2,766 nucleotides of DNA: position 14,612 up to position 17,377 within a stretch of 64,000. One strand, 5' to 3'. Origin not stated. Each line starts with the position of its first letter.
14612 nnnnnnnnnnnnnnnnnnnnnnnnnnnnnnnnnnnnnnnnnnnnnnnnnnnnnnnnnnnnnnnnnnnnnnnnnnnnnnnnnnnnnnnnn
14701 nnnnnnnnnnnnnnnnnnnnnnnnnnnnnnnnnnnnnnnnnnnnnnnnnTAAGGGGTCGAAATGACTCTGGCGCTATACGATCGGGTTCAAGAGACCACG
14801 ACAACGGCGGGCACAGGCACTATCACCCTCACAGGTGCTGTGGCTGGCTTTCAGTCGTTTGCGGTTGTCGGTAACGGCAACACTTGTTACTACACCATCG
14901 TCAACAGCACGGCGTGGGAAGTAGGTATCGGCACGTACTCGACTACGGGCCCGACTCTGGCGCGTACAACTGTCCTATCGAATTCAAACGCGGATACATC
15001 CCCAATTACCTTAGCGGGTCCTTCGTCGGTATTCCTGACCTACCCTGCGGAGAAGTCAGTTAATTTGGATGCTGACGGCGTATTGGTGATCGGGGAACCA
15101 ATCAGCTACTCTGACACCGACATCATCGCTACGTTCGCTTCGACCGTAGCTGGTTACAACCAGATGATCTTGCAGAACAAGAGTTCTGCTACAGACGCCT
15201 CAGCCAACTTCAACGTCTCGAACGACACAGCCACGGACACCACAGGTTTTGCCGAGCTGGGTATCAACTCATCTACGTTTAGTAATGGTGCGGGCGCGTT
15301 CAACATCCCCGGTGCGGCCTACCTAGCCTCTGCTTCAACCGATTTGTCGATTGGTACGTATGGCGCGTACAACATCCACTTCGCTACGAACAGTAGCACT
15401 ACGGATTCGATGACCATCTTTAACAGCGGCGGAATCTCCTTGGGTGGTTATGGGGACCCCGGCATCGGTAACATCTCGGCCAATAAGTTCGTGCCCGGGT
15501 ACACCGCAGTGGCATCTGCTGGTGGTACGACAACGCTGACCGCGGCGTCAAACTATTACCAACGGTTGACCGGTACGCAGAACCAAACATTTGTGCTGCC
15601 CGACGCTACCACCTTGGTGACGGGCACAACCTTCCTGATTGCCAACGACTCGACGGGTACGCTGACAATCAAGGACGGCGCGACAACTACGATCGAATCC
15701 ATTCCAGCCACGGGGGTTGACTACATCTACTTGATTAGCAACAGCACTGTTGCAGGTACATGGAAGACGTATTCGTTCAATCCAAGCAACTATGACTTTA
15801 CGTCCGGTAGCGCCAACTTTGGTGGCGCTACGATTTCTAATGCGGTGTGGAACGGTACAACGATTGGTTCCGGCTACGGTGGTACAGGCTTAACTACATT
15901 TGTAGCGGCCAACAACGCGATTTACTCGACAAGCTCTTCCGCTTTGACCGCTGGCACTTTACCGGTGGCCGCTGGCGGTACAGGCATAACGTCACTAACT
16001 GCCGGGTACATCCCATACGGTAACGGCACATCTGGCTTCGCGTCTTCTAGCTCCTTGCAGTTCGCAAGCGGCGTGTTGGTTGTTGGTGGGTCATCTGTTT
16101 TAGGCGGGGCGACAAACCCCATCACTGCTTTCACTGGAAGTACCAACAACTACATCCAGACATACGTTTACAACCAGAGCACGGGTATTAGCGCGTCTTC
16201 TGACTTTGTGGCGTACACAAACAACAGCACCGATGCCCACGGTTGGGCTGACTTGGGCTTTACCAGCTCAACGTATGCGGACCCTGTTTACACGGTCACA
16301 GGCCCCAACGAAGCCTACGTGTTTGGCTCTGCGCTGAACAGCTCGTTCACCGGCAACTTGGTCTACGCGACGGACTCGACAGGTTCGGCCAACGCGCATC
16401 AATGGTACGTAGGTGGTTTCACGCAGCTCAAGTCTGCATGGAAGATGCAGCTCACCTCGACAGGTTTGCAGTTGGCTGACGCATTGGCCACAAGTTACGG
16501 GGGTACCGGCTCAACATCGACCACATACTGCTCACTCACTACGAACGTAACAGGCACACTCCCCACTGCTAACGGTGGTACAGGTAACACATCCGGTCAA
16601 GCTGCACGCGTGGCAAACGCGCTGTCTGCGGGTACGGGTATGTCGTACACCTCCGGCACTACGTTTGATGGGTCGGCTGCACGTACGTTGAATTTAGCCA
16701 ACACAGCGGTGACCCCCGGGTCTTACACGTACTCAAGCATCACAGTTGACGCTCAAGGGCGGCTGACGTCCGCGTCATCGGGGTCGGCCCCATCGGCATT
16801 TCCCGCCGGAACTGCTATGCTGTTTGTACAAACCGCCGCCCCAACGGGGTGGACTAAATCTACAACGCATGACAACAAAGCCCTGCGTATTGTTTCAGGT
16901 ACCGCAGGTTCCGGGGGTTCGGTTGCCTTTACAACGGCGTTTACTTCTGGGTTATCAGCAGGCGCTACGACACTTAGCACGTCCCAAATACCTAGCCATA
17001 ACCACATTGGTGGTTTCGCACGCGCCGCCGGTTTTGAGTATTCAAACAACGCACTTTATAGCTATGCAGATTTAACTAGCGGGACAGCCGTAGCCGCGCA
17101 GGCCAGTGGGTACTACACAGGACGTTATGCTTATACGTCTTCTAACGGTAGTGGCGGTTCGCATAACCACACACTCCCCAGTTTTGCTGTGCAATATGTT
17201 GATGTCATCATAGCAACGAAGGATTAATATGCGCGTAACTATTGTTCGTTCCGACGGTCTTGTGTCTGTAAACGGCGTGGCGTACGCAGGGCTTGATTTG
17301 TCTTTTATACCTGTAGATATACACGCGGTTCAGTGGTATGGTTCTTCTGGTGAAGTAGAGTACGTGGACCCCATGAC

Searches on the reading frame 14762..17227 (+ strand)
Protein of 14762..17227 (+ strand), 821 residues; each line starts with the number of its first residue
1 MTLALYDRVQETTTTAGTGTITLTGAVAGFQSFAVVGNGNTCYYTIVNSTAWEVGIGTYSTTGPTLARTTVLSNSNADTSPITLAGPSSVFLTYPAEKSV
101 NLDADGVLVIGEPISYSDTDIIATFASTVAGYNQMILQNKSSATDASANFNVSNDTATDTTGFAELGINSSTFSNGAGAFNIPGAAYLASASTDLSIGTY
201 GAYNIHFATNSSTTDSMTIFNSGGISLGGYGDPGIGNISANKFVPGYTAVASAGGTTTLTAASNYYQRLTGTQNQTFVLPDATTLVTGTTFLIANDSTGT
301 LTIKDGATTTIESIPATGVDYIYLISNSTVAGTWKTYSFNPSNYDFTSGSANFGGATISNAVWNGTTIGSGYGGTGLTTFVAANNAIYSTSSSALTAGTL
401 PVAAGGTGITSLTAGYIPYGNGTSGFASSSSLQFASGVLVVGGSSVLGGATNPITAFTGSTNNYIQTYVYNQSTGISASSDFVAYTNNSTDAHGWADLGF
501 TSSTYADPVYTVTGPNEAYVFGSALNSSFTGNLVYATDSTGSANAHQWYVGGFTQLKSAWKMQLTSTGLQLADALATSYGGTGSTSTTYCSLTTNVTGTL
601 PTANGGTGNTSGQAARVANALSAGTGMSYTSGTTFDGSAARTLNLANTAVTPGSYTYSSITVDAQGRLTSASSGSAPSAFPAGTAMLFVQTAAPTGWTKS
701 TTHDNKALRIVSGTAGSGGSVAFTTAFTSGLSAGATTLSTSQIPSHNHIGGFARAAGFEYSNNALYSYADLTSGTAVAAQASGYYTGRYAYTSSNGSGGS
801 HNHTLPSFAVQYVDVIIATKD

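Call 18: search_protein_families(library=phrogs, proteins=[window:14762-17227:+], max_evalue=0.0001)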
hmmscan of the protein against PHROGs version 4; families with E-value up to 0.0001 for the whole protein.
window:14762-17227:+ (821 aa): 0 families

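Call 19: search_protein_families(library=pfam, proteins=[window:14762-17227:+], max_evalue=0.001)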
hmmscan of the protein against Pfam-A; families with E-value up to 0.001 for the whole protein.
window:14762-17227:+ (821 aa): 0 families

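Call 27: search_solved_structures(query=window:14762-17227:+, max_evalue=1)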
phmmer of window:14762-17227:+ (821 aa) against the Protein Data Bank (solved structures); distinct sequences matched with E-value up to 1: 0.
